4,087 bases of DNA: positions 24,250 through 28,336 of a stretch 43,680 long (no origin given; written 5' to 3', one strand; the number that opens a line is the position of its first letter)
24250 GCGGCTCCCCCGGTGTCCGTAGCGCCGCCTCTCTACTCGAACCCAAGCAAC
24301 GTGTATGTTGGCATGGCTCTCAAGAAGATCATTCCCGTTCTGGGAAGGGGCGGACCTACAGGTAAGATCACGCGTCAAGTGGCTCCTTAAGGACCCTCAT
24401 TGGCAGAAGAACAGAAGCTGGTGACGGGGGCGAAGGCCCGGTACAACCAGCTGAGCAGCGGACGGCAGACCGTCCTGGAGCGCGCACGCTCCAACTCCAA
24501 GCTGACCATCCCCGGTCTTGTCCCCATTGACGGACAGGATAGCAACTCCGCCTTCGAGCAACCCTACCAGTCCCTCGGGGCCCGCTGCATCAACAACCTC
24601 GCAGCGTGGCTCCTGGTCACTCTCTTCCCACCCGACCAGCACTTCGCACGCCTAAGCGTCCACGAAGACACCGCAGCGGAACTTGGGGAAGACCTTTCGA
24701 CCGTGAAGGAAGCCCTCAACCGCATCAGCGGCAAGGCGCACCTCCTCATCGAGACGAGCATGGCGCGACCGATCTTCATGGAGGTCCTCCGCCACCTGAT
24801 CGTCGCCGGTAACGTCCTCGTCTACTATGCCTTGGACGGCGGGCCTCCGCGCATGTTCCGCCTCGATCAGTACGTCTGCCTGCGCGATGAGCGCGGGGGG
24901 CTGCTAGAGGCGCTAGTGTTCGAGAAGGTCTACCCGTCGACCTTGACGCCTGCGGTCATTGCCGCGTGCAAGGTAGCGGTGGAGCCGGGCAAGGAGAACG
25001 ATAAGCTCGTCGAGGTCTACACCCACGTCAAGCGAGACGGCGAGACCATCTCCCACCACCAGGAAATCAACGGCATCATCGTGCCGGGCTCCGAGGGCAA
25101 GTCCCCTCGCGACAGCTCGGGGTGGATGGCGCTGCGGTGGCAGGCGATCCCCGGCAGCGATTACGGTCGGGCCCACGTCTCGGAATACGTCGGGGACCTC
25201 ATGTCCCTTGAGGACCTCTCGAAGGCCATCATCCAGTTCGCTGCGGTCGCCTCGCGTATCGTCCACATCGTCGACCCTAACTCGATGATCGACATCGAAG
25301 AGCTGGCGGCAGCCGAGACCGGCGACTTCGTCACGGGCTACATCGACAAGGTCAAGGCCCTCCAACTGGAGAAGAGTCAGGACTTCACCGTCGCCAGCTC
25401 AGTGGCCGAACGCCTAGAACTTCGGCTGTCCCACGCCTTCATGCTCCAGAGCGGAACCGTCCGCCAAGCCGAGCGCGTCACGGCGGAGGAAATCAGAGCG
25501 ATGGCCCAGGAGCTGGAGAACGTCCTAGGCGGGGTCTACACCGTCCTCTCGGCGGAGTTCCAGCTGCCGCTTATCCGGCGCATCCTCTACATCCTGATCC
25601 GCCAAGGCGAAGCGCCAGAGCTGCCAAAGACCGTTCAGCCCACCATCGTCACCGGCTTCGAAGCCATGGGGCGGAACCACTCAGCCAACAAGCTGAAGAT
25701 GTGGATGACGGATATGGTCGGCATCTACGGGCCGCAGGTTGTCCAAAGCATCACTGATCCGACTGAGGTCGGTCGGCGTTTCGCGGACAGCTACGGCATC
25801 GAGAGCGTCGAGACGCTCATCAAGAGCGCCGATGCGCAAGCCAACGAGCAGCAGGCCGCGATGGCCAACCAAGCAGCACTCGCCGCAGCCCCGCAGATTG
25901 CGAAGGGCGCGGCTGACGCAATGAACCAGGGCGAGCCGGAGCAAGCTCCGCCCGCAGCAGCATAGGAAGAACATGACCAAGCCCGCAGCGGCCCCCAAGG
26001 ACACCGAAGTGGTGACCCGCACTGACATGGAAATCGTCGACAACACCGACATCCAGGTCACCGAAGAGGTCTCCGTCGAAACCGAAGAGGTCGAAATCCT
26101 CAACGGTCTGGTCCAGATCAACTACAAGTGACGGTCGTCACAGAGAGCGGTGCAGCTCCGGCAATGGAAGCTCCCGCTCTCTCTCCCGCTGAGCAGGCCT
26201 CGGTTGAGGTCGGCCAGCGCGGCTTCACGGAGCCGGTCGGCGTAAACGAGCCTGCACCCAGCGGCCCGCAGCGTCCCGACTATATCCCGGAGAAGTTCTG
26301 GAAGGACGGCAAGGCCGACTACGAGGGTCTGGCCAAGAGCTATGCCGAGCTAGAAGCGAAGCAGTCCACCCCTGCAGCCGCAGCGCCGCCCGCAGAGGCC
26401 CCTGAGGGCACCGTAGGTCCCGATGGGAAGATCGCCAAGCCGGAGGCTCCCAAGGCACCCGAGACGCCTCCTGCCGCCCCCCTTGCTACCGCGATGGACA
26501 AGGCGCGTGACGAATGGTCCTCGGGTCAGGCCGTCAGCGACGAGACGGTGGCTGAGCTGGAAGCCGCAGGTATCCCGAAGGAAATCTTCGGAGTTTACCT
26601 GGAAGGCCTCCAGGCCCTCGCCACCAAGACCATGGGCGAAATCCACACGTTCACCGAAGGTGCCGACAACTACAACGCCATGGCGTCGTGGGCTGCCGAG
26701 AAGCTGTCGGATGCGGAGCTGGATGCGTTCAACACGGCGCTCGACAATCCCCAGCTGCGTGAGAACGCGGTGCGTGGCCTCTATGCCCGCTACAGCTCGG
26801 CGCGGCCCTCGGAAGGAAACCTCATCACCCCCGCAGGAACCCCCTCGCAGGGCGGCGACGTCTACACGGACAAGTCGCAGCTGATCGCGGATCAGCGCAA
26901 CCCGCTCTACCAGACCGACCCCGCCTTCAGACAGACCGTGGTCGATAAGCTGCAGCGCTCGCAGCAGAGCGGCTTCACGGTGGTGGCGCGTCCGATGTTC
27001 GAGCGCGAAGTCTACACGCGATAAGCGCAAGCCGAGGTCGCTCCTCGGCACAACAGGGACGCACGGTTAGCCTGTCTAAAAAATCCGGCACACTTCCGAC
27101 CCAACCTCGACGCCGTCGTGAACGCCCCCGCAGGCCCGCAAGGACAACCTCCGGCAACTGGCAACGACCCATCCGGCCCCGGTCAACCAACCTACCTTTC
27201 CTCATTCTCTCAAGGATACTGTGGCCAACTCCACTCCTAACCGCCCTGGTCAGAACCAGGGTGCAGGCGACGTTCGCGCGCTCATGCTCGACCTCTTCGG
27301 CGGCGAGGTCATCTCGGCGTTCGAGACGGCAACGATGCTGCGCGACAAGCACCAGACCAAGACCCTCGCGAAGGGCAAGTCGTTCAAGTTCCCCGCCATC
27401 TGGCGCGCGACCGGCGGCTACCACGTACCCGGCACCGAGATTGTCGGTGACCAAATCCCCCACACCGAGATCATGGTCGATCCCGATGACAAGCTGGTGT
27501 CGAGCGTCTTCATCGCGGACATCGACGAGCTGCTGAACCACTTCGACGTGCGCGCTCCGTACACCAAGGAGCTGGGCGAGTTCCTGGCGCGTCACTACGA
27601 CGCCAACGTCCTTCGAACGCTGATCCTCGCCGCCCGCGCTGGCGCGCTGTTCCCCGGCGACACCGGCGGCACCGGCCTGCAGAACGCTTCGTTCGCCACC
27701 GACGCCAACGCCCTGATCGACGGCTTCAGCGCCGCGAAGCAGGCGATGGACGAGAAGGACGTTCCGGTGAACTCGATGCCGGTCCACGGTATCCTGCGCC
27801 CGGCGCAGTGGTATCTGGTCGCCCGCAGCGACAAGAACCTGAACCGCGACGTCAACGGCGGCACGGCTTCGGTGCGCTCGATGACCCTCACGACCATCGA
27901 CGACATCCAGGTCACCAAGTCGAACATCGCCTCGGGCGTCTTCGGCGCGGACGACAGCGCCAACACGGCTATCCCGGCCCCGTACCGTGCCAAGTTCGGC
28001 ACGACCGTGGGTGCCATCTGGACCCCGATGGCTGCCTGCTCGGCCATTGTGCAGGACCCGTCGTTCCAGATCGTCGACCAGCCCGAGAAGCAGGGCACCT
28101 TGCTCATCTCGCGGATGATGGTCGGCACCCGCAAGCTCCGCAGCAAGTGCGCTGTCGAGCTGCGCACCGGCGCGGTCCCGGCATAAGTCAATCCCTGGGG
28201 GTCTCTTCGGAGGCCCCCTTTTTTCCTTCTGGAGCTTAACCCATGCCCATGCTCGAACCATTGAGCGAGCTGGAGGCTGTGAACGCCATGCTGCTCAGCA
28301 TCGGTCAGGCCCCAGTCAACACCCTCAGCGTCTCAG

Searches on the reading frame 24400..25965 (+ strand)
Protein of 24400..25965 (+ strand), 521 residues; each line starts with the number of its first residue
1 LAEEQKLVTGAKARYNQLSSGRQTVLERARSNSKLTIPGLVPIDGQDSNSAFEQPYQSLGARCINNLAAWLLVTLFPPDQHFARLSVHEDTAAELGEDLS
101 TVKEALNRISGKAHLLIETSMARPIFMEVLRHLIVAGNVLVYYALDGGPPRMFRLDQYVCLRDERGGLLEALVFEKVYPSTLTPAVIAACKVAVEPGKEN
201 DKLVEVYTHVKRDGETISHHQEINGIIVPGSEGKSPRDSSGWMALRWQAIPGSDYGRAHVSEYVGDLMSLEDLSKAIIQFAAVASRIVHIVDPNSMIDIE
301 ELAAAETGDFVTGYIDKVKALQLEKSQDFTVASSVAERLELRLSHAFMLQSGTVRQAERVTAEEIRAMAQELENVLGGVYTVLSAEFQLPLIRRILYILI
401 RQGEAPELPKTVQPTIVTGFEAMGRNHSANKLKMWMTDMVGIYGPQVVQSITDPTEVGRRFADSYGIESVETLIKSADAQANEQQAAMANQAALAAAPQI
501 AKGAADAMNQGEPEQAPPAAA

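Call 93: search_protein_families(library=phrogs, proteins=[window:24400-25965:+], max_evalue=0.00001)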
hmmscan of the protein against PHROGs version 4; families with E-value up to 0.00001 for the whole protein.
window:24400-25965:+ (521 aa): 3 families
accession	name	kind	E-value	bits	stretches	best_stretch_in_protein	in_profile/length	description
phrog_449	-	connector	1.9e-156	522.6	1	9-513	6-514/520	head-tail adaptor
phrog_332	-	connector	8e-29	101.4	1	236-516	256-549/560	head-tail adaptor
phrog_21643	-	unknown function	3.6e-06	27.3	0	315-509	49-255/268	-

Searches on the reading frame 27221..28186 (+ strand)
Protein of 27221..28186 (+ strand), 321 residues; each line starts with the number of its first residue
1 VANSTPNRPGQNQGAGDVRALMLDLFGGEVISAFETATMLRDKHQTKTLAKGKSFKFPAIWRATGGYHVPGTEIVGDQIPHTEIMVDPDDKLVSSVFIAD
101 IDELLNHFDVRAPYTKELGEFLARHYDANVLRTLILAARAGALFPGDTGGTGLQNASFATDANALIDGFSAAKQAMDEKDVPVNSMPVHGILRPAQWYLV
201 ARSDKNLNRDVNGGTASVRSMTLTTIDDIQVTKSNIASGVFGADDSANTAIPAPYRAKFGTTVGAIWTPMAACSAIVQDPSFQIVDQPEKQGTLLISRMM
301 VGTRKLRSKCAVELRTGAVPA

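Call 93: search_protein_families(library=phrogs, proteins=[window:27221-28186:+], max_evalue=0.00001)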
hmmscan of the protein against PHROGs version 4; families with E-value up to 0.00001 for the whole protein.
window:27221-28186:+ (321 aa): 2 families
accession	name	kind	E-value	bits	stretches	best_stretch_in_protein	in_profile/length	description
phrog_267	-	head and packaging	1.2e-61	210.1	1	1-319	15-328/410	major head protein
phrog_27239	-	head and packaging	3e-28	99.9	1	1-141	7-150/163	major head protein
